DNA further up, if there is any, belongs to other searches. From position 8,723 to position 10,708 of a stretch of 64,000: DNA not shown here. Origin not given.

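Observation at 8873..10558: Winged-HTH fused to an amino-MTase fold with eroded catalytic (DIPF) and SAM-binding (YGGASVV) motifs — candidate pseudo-methyltransferase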

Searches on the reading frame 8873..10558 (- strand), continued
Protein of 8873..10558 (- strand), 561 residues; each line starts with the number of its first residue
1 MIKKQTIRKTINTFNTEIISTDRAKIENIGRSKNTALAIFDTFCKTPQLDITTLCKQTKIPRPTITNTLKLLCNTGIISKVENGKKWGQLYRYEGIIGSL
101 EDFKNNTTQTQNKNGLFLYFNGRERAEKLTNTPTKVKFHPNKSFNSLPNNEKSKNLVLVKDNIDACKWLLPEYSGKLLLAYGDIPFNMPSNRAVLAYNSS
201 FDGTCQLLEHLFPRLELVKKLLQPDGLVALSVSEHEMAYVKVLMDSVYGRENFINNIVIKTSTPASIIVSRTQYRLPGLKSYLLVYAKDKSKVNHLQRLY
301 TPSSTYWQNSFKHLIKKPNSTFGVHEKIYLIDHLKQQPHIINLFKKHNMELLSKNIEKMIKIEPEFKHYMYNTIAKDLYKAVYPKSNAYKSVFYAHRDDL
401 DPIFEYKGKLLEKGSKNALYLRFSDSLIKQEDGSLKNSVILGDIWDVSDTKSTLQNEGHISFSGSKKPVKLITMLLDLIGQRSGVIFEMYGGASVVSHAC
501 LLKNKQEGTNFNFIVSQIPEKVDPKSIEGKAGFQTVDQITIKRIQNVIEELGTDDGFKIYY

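Call 45: search_protein_families(library=phrogs, proteins=[window:8873-10558:-], max_evalue=0.01)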
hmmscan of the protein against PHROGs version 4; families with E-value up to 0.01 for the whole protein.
window:8873-10558:- (561 aa): 3 families
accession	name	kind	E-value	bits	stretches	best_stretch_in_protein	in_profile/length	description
phrog_26713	-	other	0.00047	21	1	153-203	4-52/74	methyltransferase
phrog_270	-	DNA, RNA and nucleotide metabolism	0.00093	19.7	1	52-152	71-166/383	replication initiation protein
phrog_186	-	DNA, RNA and nucleotide metabolism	0.0019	18.9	1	50-162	64-180/308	DnaD-like helicase loader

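Call 49: find_encoding_contigs(protein=P0049, flank=7000, max_places=1)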
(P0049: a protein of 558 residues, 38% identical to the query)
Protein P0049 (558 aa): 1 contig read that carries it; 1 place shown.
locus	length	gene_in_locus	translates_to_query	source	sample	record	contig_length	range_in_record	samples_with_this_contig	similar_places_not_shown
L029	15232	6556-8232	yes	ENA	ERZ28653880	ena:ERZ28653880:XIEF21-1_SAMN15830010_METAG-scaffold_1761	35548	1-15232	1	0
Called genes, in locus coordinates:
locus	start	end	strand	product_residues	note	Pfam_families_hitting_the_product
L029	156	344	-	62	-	-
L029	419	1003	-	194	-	PF00589:Phage_integrase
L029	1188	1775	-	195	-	-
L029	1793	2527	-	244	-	-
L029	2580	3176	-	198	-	-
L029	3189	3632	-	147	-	-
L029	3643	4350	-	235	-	-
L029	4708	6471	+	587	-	-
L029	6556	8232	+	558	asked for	PF01555:N6_N4_Mtase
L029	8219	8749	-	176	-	-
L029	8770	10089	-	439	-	PF13175:AAA_15, PF13304:AAA_21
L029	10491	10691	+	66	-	PF12728:HTH_17 (weak)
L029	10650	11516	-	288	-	-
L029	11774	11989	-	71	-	-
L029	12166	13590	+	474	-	PF00239:Resolvase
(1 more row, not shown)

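Call 50: find_encoding_contigs(protein=P0040, flank=7000, max_places=1)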
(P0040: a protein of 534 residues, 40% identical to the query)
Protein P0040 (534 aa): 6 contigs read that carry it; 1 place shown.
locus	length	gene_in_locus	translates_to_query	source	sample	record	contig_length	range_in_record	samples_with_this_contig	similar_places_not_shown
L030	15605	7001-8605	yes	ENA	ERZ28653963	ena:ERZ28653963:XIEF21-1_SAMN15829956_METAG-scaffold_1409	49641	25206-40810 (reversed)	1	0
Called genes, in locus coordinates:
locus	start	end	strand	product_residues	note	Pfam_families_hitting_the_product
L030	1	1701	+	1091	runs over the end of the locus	PF00270:DEAD (faint), PF13091:PLDc_2 (weak), PF04851:ResIII (faint), PF00176:SNF2-rel_dom, PF00271:Helicase_C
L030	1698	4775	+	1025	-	PF02384:N6_Mtase (weak), PF20473:MmeI_Mtase (weak), PF07669:Eco57I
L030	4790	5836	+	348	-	-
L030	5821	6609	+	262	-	PF04055:Radical_SAM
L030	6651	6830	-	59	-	-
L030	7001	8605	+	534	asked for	PF13412:HTH_24 (faint), PF02086:MethyltransfD12 (faint), PF01555:N6_N4_Mtase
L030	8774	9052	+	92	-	-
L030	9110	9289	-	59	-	-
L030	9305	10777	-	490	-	-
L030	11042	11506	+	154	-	-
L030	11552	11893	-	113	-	-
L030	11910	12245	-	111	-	-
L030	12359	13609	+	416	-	PF01136:Peptidase_U32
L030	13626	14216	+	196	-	-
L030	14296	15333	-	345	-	-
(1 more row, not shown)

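Call 51: find_encoding_contigs(protein=P0034, flank=7000, max_places=1)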
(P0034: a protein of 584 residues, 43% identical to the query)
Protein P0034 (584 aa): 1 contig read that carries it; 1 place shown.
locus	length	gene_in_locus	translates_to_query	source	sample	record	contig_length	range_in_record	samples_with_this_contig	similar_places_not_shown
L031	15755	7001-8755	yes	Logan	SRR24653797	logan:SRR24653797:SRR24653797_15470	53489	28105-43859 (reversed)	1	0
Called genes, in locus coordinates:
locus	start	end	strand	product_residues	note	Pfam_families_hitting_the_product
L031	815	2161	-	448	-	PF00589:Phage_integrase (faint)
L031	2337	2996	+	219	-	-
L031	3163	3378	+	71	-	PF12728:HTH_17 (weak)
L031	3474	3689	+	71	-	-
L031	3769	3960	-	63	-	PF12728:HTH_17 (weak)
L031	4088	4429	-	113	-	-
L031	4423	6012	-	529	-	-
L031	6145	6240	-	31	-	-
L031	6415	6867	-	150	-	-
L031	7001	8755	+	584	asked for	PF01555:N6_N4_Mtase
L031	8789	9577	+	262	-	-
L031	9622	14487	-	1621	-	PF00270:DEAD, PF04851:ResIII (weak), PF27116:YjiV_N, PF00271:Helicase_C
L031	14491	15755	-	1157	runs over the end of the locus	PF27201:YjiT_N, PF27205:YjiT_2nd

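Call 52: find_encoding_contigs(protein=P0024, flank=7000, max_places=1)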
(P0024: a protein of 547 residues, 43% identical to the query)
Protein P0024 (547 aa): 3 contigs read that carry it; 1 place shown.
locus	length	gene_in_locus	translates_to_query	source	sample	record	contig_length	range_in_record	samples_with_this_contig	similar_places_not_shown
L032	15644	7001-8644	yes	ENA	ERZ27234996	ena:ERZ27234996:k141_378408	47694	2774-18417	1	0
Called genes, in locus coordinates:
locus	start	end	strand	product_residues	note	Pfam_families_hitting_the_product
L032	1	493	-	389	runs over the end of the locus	PF00162:PGK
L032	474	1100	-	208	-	PF01351:RNase_HII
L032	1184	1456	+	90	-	-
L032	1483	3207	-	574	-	PF28559:TPR_SusR (faint), PF01464:SLT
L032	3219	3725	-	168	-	PF22811:Zn_ribbon_NrdR, PF03477:ATP-cone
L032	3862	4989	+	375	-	PF08241:Methyltransf_11 (faint), PF13649:Methyltransf_25 (faint), PF01170:UPF0020 (faint), PF01555:N6_N4_Mtase, PF18755:RAMA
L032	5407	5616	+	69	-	-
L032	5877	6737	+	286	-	-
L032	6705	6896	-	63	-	PF12728:HTH_17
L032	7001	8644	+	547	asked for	PF01555:N6_N4_Mtase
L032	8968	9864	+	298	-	-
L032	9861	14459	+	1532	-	-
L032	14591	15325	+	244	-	-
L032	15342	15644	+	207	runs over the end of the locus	-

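Call 61: find_encoding_contigs(protein=P0020, flank=7000, max_places=1)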
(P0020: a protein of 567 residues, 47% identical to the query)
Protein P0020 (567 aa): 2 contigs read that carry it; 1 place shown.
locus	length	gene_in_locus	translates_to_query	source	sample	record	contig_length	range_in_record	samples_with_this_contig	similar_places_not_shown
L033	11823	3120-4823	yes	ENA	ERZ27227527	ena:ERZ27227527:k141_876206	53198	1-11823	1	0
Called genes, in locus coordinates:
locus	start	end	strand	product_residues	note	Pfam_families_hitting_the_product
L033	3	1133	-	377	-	?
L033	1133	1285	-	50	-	-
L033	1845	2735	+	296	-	-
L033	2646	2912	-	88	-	PF12728:HTH_17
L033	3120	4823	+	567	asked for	PF01555:N6_N4_Mtase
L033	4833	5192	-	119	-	-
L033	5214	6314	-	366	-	PF07661:MORN_2 (faint)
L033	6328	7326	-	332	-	-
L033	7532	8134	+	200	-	PF00239:Resolvase, PF02796:HTH_7 (faint)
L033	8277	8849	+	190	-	PF00239:Resolvase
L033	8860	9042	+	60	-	-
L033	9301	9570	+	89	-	PF01541:GIY-YIG, PF10544:T5orf172 (weak)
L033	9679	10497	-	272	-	PF00459:Inositol_P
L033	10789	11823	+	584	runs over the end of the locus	PF01336:tRNA_anti-codon, PF00152:tRNA-synt_2, PF02938:GAD (weak)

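Call 71: search_protein_families(library=pfam, alignment_id=A1, max_evalue=0.01)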
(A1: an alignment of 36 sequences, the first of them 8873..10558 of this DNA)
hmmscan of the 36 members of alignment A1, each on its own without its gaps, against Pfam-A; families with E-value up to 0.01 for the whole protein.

A. member 1, window:8873-10558:- (561 aa): 1 family
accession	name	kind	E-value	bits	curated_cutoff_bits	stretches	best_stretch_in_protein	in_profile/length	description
PF01555.25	N6_N4_Mtase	-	2.4e-14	54.3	26.7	1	180-506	4-205/221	DNA methylase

B. families by the number of members that match (of 36 scanned): 14 families
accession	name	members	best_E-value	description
PF01555.25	N6_N4_Mtase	36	2.2e-28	DNA methylase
PF03602.21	Cons_hypoth95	13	6.1e-05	Conserved hypothetical protein 95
PF09339.16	HTH_IclR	12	1.2e-05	IclR helix-turn-helix domain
PF12802.13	MarR_2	12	2.1e-05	MarR family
PF13412.12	HTH_24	11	4.5e-06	Winged helix-turn-helix DNA-binding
PF01022.26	HTH_5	11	0.00041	Bacterial regulatory protein, arsR family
PF01047.28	MarR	7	0.00031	MarR family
PF02086.21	MethyltransfD12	6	2.1e-05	D12 class N6 adenine-specific DNA methyltransferase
PF01978.25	TrmB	6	0.0005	Sugar-specific transcriptional regulator TrmB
PF21248.3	SoFic-like_C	3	0.00016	Protein adenylyltransferase SoFic-like, C-terminal domain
PF09904.15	HTH_43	2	0.0014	Winged helix-turn helix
PF12840.13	HTH_20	2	0.0018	Helix-turn-helix domain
PF05193.26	Peptidase_M16_C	1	0.0053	Peptidase M16 inactive domain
PF08279.18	HTH_11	1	0.0081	HTH domain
